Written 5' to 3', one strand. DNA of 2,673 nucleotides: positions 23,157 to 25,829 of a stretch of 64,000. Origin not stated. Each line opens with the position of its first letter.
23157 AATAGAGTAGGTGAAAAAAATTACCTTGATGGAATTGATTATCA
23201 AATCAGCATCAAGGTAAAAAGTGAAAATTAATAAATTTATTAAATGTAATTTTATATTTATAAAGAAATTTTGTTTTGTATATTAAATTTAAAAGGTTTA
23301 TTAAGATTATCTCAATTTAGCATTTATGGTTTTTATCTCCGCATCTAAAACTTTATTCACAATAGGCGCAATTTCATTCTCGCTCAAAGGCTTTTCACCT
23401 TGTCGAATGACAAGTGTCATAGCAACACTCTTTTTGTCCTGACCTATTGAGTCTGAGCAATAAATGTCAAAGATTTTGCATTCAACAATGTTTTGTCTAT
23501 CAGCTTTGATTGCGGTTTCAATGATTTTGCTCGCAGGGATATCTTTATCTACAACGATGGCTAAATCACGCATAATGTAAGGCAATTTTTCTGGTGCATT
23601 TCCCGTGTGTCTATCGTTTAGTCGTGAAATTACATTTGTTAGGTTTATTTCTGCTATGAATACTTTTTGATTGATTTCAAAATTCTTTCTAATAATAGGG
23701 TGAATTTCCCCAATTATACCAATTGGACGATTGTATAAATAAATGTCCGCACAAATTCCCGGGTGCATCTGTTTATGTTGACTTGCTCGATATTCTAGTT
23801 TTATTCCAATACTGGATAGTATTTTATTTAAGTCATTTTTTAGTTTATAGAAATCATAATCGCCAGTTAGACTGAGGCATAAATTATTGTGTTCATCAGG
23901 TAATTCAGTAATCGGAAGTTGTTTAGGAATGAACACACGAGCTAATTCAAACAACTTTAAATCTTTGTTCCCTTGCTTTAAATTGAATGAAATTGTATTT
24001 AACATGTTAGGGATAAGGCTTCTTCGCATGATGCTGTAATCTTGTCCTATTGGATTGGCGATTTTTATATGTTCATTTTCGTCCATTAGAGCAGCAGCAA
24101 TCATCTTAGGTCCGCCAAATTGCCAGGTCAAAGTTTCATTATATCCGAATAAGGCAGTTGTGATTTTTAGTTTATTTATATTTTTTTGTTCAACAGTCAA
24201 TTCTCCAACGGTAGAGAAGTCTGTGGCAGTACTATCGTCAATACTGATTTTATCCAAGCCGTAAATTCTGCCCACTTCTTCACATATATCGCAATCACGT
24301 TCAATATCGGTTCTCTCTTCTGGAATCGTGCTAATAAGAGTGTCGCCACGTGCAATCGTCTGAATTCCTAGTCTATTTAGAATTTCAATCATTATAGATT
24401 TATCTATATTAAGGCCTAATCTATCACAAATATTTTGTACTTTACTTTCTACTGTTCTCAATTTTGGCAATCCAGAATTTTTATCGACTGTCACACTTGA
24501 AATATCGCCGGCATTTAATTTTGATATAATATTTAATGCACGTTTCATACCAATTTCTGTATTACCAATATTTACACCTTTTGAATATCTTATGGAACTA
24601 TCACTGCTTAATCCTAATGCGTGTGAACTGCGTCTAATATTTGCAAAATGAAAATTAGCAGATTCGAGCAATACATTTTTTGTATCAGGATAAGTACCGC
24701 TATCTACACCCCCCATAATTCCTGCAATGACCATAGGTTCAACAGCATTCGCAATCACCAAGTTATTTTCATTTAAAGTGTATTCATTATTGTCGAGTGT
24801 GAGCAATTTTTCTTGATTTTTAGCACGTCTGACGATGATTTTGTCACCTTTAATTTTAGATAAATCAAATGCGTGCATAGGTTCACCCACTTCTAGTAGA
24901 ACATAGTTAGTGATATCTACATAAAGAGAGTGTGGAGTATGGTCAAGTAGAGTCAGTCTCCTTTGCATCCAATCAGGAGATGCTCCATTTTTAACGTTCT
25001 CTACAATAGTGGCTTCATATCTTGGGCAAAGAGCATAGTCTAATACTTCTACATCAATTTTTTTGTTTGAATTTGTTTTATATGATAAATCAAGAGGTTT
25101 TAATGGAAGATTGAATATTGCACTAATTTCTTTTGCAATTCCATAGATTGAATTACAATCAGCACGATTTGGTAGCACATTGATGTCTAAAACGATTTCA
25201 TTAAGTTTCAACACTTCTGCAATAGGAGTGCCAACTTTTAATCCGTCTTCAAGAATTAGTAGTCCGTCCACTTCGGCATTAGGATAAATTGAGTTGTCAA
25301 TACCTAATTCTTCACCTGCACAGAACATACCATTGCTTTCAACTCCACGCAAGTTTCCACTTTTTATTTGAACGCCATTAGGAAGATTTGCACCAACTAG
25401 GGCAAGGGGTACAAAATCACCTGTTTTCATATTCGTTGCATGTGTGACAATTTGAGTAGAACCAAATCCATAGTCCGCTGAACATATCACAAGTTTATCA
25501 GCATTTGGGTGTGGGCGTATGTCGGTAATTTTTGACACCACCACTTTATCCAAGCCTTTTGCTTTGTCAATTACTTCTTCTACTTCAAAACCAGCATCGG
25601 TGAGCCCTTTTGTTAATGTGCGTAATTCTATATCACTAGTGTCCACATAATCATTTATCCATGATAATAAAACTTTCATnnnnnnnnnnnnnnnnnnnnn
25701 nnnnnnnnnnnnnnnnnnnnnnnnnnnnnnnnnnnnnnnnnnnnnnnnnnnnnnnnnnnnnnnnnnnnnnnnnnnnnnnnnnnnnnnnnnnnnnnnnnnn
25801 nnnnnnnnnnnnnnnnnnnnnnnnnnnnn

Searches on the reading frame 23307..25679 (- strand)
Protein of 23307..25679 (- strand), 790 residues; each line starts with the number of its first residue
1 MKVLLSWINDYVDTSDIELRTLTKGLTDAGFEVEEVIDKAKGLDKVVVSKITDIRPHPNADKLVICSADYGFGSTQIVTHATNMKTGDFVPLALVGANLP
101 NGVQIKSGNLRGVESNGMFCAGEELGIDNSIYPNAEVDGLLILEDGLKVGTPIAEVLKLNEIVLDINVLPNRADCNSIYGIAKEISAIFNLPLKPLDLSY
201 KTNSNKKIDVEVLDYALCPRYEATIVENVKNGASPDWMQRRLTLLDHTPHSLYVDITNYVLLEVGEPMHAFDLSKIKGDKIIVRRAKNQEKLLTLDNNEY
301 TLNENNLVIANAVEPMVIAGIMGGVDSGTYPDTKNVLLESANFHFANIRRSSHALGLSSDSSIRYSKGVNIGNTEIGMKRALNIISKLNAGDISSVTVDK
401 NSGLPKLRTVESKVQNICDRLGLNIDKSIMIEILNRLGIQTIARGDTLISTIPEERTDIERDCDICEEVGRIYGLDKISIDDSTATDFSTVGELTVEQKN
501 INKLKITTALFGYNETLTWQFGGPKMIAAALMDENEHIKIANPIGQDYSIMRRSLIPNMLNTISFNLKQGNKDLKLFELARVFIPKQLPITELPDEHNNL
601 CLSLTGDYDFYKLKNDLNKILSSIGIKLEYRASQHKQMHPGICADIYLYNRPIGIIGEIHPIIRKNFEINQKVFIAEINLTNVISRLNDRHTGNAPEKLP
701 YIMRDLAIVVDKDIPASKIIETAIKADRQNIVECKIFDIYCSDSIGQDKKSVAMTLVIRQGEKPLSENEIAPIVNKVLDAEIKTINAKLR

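Call 5: search_protein_families(library=pfam, proteins=[window:23307-25679:-])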
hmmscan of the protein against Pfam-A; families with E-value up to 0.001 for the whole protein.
window:23307-25679:- (790 aa): 5 families
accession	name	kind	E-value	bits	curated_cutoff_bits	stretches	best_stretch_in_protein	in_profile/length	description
PF03483.22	B3_4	-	8.7e-59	198.4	29.3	1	218-388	2-172/174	B3/4 domain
PF17759.6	tRNA_synthFbeta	-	5.2e-54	183.4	22.4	1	489-680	9-214/214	Phenylalanyl tRNA synthetase beta chain CLM domain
PF03147.19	FDX-ACB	-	2.1e-21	76.6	31.1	1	698-790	2-94/94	Ferredoxin-fold anticodon binding domain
PF03484.21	B5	-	2.1e-15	57.1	28.6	1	413-474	4-66/67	tRNA synthetase B5 domain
PF01588.26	tRNA_bind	-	5.8e-14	52.4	27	1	46-130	1-77/96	Putative tRNA binding domain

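Call 92: find_encoding_contigs(protein=window:23307-25679:-, flank=1500, max_places=10)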
Protein window:23307-25679:- (790 aa): 3 contigs read that carry it; 2 places shown.
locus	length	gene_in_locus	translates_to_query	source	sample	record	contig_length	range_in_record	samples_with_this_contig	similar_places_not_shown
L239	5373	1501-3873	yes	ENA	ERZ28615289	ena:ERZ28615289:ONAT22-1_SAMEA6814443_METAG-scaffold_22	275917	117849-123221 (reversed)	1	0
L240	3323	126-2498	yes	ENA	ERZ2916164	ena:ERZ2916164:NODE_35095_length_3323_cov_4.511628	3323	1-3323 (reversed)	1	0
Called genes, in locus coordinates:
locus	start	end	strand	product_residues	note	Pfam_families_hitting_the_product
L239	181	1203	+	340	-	PF02912:Phe_tRNA-synt_N, PF01409:tRNA-synt_2d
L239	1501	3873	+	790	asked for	PF01588:tRNA_bind, PF03483:B3_4, PF03484:B5, PF17759:tRNA_synthFbeta, PF03147:FDX-ACB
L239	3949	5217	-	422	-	PF25198:Spore_GerAC_N, PF05504:Spore_GerAC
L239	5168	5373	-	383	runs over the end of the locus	PF03845:Spore_permease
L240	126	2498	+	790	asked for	PF01588:tRNA_bind, PF03483:B3_4, PF03484:B5, PF17759:tRNA_synthFbeta, PF03147:FDX-ACB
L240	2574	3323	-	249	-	?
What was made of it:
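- The window is a short-read-style metagenome scaffold (call 92).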
